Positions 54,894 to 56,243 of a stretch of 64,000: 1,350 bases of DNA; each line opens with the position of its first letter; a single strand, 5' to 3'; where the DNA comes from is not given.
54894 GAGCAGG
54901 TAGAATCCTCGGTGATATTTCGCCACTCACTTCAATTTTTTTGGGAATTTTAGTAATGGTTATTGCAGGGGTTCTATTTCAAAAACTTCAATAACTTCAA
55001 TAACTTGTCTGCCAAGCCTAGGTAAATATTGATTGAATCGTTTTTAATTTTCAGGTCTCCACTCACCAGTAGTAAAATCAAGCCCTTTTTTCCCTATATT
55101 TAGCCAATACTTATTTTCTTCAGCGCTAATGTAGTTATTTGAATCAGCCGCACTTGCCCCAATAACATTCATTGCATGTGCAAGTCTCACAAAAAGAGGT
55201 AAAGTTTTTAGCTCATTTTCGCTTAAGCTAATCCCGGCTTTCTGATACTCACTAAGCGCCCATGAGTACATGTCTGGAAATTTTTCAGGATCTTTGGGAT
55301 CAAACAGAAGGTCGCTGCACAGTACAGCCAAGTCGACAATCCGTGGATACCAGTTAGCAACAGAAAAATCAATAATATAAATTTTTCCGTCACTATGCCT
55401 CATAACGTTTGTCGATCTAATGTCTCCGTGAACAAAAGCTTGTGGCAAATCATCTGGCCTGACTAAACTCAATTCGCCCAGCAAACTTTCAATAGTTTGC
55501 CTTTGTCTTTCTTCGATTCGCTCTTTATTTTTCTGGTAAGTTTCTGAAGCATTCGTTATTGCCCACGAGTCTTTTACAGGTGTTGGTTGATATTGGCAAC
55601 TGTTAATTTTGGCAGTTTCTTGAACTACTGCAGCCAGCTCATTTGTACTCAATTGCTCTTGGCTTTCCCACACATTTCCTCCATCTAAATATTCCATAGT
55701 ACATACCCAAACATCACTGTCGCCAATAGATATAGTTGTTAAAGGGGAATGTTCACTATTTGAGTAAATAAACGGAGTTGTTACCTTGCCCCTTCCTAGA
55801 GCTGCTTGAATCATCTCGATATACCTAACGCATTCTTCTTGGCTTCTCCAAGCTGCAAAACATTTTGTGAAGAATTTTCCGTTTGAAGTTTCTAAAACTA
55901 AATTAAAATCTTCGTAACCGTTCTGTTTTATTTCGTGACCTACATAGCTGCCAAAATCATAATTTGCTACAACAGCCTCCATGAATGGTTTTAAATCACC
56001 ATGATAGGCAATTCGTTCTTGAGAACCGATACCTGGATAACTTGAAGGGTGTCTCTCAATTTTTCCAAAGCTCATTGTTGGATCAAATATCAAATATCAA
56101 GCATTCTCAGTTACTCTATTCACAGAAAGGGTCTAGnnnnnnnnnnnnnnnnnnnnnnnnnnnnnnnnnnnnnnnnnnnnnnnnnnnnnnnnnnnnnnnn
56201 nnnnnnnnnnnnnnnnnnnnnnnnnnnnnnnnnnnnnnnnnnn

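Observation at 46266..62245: Possible polyprenyl-phosphate pentose donor pathway feeding GT-C glycosyltransferases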

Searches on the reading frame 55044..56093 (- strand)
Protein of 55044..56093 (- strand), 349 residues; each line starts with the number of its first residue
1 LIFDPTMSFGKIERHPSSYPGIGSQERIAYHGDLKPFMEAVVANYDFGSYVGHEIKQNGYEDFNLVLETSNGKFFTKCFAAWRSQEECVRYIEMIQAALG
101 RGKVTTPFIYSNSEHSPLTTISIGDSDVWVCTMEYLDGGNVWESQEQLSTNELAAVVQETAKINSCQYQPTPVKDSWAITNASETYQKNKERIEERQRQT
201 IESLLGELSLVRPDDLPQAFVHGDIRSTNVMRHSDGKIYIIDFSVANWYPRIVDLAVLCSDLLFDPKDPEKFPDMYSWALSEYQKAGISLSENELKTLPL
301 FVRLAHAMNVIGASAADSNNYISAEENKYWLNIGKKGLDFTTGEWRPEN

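Call 3: search_protein_families(library=pfam, proteins=[window:55044-56093:-], max_evalue=0.01)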
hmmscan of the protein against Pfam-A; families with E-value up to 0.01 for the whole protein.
window:55044-56093:- (349 aa): 5 families
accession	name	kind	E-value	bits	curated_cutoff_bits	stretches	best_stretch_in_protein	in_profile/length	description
PF01636.29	APH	-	2.6e-16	60.6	23.2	1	60-270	9-220/239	Phosphotransferase enzyme family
PF02958.26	EcKL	-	2.4e-06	27.5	22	1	181-258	180-260/294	Ecdysteroid kinase-like family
PF19974.5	TCAD9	-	2.2e-05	24.2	40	1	213-269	293-348/429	Ternary complex associated domain 9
PF01633.27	Choline_kinase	-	0.0014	18.4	29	1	212-264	156-209/300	Choline/ethanolamine kinase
PF01163.29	RIO1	-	0.0069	16.5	22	0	219-244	125-149/187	RIO domain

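Call 5: search_protein_families(library=ncbifam, proteins=[window:55044-56093:-], max_evalue=0.01)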
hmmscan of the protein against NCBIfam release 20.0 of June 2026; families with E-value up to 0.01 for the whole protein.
window:55044-56093:- (349 aa): 16 families
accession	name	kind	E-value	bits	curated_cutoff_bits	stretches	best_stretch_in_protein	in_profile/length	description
TIGR00938.1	thrB_alt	equivalog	1.3e-14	54.2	255.9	1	38-311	12-277/307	homoserine kinase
NF003558.0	PRK05231.1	equivalog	1.2e-11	44.2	271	1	38-305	12-273/322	homoserine kinase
NF033068.1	APH_3p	equivalog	1.9e-07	30.8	205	1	133-276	83-235/255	APH(3') family aminoglycoside O-phosphotransferase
NF004800.0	PRK06149.1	equivalog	3.7e-07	28.6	973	1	65-314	47-306/972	aminotransferase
NF004799.0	PRK06148.1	subfamily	8.8e-07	27.3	1128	1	58-330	34-318/1015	hypothetical protein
TIGR02906.1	spore_CotS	subfamily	1.9e-05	23.7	172.7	1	180-266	148-233/314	CotS family spore coat protein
NF046102.1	CellCycRegCcrZ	equivalog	8.4e-05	22.1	400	1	194-261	127-196/260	cell cycle regulator CcrZ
NF011464.0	PRK14879.1-7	equivalog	0.00014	21.7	246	1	219-250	123-153/221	Kae1-associated kinase Bud32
TIGR03724.2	arch_bud32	equivalog_domain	0.00016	21.3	125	1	219-257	105-142/193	KEOPS complex kinase/ATPase Bud32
NF011462.0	PRK14879.1-3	equivalog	0.00048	19.9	174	1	219-262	102-148/192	Kae1-associated kinase Bud32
NF011461.0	PRK14879.1-2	equivalog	0.00078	19.3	372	0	220-254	121-154/225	Kae1-associated kinase Bud32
NF033062.0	APH_3p_VI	exception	0.003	17.2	525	0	199-257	163-220/259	APH(3')-VI family aminoglycoside O-phosphotransferase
NF011460.0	PRK14879.1-1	equivalog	0.0039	16.3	199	0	218-256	128-167/232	Kae1-associated kinase Bud32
NF033066.0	APH_3p_VIIIa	exception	0.0071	15.8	520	1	191-286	151-247/267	aminoglycoside O-phosphotransferase APH(3')-VIIIa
TIGR02904.1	spore_ysxE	equivalog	0.0077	15.5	263.55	0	218-307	196-279/309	spore coat protein YsxE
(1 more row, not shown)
